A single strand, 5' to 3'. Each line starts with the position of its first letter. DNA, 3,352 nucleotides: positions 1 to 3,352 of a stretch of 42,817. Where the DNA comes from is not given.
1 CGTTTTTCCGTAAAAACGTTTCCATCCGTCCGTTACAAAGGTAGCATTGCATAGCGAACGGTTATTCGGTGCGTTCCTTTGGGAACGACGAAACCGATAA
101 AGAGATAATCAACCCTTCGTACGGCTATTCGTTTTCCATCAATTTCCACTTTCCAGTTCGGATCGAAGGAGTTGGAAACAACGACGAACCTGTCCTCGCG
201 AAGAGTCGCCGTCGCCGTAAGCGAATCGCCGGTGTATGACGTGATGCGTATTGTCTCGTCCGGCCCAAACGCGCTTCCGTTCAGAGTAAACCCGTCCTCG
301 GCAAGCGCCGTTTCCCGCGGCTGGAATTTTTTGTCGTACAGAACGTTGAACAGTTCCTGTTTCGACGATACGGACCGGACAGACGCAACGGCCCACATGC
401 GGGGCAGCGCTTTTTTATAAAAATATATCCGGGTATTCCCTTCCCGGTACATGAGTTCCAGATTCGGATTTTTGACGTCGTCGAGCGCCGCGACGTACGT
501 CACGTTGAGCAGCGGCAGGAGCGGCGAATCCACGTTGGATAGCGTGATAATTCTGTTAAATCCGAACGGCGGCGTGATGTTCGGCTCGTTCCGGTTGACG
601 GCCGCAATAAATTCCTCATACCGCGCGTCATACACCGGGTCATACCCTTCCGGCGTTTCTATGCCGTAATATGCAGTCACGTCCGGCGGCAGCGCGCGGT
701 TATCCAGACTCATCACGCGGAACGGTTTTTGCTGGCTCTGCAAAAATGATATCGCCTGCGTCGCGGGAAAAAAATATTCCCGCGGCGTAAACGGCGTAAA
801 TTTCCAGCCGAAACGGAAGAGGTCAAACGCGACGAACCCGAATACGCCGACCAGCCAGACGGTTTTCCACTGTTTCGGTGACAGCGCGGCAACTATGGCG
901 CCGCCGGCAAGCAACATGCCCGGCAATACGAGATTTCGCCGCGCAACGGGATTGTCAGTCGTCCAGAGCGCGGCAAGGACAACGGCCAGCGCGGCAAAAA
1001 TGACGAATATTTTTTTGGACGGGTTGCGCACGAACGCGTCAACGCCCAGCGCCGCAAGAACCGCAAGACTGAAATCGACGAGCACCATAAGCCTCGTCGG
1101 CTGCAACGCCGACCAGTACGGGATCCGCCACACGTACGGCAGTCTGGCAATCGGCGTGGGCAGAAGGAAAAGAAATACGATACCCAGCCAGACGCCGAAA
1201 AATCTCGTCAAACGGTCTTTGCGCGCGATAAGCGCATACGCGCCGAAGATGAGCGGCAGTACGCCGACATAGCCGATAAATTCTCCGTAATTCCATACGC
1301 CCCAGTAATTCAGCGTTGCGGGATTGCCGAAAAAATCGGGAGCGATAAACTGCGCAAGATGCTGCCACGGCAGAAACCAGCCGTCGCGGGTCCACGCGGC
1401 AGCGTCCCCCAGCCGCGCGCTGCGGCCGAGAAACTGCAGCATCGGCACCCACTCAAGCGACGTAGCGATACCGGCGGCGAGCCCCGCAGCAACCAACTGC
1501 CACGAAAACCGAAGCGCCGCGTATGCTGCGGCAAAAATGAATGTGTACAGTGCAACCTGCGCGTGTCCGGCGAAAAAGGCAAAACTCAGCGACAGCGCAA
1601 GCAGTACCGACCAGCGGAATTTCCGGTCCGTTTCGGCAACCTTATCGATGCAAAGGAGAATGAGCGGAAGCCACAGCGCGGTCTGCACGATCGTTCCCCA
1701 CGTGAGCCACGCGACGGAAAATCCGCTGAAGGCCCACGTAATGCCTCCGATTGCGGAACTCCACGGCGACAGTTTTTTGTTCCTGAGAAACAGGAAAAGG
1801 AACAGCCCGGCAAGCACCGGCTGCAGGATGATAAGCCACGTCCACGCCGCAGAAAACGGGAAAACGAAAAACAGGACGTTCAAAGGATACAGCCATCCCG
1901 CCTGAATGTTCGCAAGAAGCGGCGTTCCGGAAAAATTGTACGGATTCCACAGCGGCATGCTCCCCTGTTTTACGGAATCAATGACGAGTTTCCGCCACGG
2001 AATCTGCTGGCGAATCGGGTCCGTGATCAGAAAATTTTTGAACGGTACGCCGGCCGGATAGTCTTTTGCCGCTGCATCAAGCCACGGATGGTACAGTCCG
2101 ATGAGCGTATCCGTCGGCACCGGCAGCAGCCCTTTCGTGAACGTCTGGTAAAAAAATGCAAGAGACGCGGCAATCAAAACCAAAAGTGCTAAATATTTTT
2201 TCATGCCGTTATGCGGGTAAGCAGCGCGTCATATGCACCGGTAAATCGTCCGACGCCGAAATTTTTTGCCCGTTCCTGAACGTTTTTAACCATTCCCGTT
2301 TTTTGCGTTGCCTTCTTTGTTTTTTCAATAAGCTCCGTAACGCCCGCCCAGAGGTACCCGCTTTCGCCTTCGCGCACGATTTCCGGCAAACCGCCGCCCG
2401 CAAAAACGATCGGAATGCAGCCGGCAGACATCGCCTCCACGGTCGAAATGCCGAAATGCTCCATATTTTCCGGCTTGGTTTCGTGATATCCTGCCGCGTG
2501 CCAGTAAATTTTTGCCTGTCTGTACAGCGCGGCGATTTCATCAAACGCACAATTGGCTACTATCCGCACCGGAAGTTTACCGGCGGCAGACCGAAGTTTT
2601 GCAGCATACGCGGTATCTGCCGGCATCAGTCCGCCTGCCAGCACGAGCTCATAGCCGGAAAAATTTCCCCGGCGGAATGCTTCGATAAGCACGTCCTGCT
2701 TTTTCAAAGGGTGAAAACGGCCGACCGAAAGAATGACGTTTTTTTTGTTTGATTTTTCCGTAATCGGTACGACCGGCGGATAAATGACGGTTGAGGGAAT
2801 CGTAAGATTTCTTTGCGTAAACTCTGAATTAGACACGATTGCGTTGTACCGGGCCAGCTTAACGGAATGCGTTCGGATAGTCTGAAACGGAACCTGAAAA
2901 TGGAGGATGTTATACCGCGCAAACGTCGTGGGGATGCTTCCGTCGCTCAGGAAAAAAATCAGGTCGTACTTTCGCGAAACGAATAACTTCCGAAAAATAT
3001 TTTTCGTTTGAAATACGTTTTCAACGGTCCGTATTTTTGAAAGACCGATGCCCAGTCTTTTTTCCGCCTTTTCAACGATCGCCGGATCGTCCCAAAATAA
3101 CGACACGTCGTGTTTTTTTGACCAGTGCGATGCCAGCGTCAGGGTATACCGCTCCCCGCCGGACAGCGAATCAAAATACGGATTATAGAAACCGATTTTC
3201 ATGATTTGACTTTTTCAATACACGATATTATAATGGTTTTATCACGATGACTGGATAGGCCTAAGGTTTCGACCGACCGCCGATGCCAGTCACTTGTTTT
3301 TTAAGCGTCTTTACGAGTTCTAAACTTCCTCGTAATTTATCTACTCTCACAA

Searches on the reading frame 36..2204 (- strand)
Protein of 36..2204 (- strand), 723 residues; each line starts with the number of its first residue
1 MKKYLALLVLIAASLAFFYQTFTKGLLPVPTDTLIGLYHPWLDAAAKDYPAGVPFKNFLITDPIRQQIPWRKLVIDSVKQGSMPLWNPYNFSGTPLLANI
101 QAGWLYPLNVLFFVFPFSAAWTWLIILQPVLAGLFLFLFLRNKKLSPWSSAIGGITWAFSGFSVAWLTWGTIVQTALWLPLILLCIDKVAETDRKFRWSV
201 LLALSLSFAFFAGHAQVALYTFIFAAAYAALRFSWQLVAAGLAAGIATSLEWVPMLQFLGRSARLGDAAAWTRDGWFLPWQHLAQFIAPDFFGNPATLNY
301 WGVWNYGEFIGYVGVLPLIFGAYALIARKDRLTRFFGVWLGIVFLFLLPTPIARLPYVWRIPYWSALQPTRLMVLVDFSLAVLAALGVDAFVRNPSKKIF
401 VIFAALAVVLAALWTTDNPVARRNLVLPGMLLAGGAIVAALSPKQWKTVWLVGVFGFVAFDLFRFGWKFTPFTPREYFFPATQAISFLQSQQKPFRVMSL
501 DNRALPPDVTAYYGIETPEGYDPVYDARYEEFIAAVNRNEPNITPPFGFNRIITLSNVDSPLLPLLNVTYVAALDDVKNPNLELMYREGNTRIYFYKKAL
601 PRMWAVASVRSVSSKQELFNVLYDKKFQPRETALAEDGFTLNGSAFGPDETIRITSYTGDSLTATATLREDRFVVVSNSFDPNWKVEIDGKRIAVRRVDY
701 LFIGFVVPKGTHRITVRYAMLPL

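Call 79: search_protein_families(library=pfam, proteins=[window:36-2204:-], max_evalue=0.00001)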
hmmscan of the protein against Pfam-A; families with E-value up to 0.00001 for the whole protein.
window:36-2204:- (723 aa): 1 family
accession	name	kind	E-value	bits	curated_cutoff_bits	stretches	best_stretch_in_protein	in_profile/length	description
PF09586.16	YfhO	-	2.5e-23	82.8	28.5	2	107-461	75-437/835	Bacterial membrane protein YfhO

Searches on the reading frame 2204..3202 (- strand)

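Call 79: search_protein_families(library=pfam, proteins=[window:2204-3202:-], max_evalue=0.00001)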
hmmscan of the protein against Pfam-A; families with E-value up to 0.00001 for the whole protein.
window:2204-3202:- (333 aa): 2 families
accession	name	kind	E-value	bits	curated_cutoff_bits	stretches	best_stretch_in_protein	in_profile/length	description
PF00534.26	Glycos_transf_1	-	2.6e-24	86.1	26.4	1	149-314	10-171/172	Glycosyl transferases group 1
PF13692.12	Glyco_trans_1_4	-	4.2e-15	56.7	27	1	155-296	2-137/142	Glycosyl transferases group 1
